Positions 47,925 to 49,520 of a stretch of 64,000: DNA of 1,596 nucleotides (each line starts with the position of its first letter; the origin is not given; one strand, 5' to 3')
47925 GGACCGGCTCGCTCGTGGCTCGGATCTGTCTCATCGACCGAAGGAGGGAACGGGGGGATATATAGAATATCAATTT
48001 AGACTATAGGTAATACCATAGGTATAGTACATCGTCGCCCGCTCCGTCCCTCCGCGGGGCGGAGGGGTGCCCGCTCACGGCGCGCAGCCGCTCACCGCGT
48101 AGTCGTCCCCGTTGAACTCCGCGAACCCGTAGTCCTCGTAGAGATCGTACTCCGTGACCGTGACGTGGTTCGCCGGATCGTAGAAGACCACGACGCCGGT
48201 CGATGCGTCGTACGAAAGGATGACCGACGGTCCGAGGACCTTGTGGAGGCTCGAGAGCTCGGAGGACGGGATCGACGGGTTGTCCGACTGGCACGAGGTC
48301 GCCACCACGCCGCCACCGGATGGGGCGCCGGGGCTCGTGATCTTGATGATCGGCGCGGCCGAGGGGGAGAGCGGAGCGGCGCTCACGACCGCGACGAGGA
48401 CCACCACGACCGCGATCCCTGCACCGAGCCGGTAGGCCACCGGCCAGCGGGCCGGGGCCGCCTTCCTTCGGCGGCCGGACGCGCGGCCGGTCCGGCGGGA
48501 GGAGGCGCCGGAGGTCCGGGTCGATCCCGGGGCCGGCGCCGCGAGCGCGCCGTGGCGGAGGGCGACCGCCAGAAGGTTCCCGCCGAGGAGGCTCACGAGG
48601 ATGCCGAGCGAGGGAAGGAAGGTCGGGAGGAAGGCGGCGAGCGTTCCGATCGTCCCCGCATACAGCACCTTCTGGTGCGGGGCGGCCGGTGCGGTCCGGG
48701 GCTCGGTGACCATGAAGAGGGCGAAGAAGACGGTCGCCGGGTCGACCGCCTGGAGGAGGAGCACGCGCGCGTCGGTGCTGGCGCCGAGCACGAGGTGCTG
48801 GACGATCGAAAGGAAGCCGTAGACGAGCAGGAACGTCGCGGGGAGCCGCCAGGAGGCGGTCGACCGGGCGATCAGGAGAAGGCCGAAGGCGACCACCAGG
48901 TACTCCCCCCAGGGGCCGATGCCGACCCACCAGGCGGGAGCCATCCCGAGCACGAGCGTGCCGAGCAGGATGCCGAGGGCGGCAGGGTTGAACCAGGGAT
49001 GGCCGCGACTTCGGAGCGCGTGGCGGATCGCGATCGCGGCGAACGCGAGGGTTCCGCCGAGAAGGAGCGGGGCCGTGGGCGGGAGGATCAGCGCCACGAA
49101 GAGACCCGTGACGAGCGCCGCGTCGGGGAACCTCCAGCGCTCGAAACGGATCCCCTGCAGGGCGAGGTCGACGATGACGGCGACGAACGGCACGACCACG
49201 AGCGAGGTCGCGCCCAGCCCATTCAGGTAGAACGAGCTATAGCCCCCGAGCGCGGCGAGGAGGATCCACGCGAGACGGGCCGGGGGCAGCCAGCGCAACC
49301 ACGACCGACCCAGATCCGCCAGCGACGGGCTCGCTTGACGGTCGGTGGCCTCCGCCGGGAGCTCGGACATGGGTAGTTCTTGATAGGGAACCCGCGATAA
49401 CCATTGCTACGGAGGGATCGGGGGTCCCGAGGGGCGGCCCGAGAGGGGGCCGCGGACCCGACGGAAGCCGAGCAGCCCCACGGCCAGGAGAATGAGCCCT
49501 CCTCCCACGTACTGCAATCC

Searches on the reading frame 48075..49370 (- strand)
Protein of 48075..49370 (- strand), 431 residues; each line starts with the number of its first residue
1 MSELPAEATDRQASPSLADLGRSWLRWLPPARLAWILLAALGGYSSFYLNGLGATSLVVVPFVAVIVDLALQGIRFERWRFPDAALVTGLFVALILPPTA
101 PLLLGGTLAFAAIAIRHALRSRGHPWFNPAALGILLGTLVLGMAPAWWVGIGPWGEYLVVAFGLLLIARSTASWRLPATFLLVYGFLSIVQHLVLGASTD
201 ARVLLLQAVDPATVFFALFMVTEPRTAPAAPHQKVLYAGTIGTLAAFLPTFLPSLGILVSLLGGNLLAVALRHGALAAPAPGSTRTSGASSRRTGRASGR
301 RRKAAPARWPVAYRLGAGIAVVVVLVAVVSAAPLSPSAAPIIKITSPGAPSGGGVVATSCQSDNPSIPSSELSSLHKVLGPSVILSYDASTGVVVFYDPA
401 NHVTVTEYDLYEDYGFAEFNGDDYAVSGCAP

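Call 61: search_protein_families(library=pfam, proteins=[window:48075-49370:-], max_evalue=0.00001)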
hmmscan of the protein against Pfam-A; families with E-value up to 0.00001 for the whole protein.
window:48075-49370:- (431 aa): 1 family
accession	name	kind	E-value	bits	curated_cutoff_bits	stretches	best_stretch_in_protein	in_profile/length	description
PF03116.20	NQR2_RnfD_RnfE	-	3.1e-17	63.3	27.7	2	150-267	169-282/296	NQR2, RnfD, RnfE family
